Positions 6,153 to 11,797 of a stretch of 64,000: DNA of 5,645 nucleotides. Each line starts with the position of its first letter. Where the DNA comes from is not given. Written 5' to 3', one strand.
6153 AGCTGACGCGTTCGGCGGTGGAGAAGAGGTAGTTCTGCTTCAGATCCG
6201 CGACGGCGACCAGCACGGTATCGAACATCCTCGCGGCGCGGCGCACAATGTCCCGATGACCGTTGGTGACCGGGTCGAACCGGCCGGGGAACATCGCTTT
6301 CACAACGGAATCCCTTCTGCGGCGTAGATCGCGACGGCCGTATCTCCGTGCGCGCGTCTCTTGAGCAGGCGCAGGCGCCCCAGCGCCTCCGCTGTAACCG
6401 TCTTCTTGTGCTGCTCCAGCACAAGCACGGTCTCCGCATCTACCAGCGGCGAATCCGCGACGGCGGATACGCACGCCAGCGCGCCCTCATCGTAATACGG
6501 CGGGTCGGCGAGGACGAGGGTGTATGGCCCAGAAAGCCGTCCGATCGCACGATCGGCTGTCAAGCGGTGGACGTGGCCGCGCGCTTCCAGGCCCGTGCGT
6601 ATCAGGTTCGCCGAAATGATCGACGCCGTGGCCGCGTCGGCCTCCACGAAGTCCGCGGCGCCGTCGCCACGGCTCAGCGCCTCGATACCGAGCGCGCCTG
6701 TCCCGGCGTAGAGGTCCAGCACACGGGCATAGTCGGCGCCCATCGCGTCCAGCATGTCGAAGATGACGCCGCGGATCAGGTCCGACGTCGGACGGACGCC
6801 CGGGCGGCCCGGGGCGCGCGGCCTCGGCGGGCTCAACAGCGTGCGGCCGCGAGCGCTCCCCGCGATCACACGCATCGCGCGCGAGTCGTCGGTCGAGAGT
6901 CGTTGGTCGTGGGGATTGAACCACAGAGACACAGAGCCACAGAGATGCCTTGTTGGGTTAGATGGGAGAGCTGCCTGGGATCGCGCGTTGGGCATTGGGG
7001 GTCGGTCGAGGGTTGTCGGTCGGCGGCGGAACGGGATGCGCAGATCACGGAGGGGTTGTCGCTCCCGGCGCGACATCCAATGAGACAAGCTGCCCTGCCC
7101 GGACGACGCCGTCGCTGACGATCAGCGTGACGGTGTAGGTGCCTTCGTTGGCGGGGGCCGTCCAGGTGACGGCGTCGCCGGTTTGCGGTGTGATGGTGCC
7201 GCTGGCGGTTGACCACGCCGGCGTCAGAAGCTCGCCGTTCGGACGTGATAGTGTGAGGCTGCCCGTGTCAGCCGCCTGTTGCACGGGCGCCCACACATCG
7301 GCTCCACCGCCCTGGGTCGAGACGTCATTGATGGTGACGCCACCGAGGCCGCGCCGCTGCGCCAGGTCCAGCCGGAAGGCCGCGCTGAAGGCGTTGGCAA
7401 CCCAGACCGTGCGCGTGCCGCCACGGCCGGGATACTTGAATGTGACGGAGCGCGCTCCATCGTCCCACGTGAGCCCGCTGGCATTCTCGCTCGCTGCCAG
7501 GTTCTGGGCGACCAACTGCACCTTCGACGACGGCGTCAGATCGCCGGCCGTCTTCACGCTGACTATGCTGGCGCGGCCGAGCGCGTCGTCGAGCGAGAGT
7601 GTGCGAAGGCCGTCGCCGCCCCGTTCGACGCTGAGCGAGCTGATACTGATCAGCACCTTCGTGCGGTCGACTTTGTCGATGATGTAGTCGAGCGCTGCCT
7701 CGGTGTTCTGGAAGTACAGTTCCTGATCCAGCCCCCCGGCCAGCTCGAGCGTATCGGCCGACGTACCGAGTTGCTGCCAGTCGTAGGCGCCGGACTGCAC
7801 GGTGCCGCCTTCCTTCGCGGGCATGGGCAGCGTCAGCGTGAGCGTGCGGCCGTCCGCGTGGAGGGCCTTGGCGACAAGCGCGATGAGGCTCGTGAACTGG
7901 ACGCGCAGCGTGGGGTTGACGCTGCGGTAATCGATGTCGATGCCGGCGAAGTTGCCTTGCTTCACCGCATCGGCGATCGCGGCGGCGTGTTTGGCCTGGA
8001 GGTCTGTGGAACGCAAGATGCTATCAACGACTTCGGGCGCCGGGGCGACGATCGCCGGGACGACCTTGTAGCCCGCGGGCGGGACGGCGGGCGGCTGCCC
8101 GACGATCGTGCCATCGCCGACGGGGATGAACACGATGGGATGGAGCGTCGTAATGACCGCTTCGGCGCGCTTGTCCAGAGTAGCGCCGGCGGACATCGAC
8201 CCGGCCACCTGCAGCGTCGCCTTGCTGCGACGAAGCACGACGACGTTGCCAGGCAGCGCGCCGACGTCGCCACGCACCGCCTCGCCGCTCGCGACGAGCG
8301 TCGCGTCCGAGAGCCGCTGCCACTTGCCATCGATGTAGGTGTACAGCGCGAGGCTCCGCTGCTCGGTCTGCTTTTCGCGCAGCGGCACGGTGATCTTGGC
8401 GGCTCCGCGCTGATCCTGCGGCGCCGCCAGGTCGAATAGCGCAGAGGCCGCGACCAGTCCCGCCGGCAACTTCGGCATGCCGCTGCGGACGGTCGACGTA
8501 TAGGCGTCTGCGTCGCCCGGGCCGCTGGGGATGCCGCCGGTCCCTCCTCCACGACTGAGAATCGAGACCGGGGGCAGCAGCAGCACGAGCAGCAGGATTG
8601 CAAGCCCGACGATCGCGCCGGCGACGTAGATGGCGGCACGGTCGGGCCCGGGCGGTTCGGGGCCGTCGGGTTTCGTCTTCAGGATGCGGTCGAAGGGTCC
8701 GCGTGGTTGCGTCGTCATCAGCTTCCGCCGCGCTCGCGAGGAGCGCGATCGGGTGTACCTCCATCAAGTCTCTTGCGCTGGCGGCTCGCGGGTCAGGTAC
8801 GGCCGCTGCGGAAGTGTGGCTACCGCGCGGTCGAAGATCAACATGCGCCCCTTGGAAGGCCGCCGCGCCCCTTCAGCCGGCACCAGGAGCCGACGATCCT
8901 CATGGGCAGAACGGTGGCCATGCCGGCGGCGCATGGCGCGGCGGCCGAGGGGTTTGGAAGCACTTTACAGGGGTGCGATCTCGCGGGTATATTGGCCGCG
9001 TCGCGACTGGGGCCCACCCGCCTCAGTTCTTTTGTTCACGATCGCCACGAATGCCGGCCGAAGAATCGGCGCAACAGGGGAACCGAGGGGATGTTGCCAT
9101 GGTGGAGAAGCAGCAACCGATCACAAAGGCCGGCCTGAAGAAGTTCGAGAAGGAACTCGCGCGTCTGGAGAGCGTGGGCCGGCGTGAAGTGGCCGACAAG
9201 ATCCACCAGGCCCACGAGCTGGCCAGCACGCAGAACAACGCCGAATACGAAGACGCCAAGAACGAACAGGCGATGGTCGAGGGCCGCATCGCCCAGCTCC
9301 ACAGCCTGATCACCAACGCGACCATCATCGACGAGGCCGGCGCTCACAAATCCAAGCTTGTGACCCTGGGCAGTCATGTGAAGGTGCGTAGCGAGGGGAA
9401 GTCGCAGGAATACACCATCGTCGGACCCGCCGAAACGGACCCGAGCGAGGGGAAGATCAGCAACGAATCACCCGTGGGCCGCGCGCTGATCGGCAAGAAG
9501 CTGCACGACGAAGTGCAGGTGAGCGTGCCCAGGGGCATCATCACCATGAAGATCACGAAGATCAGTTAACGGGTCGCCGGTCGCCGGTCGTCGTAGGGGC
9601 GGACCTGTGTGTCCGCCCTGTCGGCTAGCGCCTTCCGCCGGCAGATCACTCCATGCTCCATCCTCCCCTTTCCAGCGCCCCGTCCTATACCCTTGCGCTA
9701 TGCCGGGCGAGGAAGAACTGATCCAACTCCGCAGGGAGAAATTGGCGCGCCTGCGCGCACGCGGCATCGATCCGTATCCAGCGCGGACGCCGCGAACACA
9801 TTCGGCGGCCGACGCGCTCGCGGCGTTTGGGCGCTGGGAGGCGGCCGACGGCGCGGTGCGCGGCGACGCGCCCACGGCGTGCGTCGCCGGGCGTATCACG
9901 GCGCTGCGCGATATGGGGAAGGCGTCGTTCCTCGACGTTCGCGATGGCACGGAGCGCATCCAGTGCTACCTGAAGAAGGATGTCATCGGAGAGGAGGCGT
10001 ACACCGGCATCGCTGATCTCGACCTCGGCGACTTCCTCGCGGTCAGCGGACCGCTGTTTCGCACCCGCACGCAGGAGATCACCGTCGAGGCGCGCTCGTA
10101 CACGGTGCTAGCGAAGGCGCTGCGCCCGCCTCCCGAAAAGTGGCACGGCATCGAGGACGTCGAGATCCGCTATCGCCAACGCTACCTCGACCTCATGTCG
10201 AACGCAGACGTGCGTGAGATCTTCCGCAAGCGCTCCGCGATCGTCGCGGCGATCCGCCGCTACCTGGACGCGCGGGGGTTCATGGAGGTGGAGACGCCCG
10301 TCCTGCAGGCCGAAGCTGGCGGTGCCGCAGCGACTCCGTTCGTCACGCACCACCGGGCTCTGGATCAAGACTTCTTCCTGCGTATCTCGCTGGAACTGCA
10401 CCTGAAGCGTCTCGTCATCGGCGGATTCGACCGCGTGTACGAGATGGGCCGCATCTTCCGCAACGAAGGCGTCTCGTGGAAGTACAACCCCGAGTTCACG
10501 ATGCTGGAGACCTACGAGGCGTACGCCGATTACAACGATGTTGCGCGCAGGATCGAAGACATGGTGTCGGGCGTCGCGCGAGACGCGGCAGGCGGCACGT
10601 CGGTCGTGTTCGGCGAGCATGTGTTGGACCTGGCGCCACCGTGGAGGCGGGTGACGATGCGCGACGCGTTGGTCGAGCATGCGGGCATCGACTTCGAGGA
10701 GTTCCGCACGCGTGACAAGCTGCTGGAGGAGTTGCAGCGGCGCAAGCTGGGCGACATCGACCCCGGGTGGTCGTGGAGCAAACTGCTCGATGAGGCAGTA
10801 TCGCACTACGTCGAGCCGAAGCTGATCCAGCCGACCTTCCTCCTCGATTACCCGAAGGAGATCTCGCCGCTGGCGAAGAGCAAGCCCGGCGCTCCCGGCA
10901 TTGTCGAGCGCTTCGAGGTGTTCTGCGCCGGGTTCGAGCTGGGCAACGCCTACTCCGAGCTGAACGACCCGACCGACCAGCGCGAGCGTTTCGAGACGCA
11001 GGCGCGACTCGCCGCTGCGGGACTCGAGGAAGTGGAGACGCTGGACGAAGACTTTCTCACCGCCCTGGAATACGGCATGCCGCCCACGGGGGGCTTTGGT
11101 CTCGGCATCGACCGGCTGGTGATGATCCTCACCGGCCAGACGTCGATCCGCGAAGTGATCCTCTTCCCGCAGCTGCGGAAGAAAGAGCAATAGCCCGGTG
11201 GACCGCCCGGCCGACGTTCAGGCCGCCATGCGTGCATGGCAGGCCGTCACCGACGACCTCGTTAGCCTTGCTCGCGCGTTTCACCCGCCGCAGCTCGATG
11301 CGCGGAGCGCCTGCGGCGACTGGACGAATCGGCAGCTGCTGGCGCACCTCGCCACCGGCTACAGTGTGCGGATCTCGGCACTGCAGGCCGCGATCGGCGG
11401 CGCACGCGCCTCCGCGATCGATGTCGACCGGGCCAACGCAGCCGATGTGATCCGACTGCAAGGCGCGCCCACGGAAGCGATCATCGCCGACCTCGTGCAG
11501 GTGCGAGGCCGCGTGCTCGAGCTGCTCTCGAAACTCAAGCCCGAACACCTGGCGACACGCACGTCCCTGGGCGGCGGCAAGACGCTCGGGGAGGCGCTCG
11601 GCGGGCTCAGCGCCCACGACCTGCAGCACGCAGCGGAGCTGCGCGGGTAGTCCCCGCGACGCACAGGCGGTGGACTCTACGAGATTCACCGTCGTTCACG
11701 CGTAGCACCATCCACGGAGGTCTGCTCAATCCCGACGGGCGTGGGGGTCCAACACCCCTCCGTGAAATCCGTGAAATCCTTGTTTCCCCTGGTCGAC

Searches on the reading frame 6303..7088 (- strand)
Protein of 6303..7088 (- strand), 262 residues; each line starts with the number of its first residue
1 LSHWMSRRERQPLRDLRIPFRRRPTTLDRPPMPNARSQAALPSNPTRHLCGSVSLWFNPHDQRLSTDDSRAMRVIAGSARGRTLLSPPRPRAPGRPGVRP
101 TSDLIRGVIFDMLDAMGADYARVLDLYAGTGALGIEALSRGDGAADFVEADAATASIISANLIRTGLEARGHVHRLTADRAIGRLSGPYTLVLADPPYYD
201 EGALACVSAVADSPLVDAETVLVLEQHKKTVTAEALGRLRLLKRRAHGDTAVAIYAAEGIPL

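Call 64: search_protein_families(library=pfam, proteins=[window:6303-7088:-], max_evalue=0.0001)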
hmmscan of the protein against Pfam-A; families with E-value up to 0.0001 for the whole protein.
window:6303-7088:- (262 aa): 2 families
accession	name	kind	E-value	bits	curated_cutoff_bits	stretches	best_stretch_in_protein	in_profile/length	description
PF03602.21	Cons_hypoth95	-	1.4e-36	126.3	24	1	72-255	1-181/182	Conserved hypothetical protein 95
PF05175.20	MTS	-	4.7e-05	23.5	23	1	116-223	27-131/170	Methyltransferase small domain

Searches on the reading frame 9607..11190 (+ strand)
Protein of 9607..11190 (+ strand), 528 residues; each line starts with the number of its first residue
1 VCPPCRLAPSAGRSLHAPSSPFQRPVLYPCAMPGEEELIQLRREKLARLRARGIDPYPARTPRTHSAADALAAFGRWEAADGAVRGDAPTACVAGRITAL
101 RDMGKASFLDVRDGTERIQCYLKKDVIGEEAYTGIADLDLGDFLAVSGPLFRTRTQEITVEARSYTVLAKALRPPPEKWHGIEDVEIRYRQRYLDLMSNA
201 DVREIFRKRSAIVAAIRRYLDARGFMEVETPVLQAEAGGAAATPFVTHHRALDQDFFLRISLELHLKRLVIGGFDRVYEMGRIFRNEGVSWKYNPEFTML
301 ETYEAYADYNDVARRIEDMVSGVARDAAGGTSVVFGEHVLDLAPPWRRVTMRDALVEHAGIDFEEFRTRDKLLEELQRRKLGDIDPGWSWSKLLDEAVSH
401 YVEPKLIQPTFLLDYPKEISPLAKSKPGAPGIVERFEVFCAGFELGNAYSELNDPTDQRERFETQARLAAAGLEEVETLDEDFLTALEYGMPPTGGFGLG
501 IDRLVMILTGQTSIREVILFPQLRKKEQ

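Call 64: search_protein_families(library=pfam, proteins=[window:9607-11190:+], max_evalue=0.0001)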
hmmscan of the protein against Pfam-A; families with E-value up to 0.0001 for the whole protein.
window:9607-11190:+ (528 aa): 2 families
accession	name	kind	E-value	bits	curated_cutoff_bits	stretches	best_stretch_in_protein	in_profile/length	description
PF00152.25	tRNA-synt_2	-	6.7e-94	314.8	25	1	185-523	2-307/308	tRNA synthetases class II (D, K and N)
PF01336.31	tRNA_anti-codon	-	2.7e-14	53.3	27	1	92-168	2-75/75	OB-fold nucleic acid binding domain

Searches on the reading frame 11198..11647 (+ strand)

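Call 3: search_protein_families(library=pfam, proteins=[window:11198-11647:+], max_evalue=0.01)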
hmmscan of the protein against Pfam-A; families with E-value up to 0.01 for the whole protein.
window:11198-11647:+ (150 aa): 3 families
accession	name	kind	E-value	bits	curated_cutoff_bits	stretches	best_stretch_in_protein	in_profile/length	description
PF12867.12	DinB_2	-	1.2e-11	45.6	24.8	1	14-147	2-127/128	DinB superfamily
PF11716.13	MDMPI_N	-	1.6e-11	45.5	24.2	1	15-126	2-116/140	Mycothiol maleylpyruvate isomerase N-terminal domain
PF05163.17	DinB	-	0.0095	16.3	23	0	10-57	8-55/165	DinB family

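Call 4: search_protein_families(library=ncbifam, proteins=[window:11198-11647:+], max_evalue=0.01)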
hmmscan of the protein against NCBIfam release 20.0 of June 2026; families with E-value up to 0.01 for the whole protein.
window:11198-11647:+ (150 aa): 3 families
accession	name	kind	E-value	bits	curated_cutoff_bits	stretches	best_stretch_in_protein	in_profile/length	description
TIGR03083.1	TIGR03083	domain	3.3e-10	40.6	50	1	14-129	2-113/202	maleylpyruvate isomerase family mycothiol-dependent enzyme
NF009807.1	PRK13291.1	equivalog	1.1e-06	28.5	160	1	5-148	17-163/172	YfiT family bacillithiol transferase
TIGR03086.1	TIGR03086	subfamily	0.00052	20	83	1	17-70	4-55/180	TIGR03086 family metal-binding protein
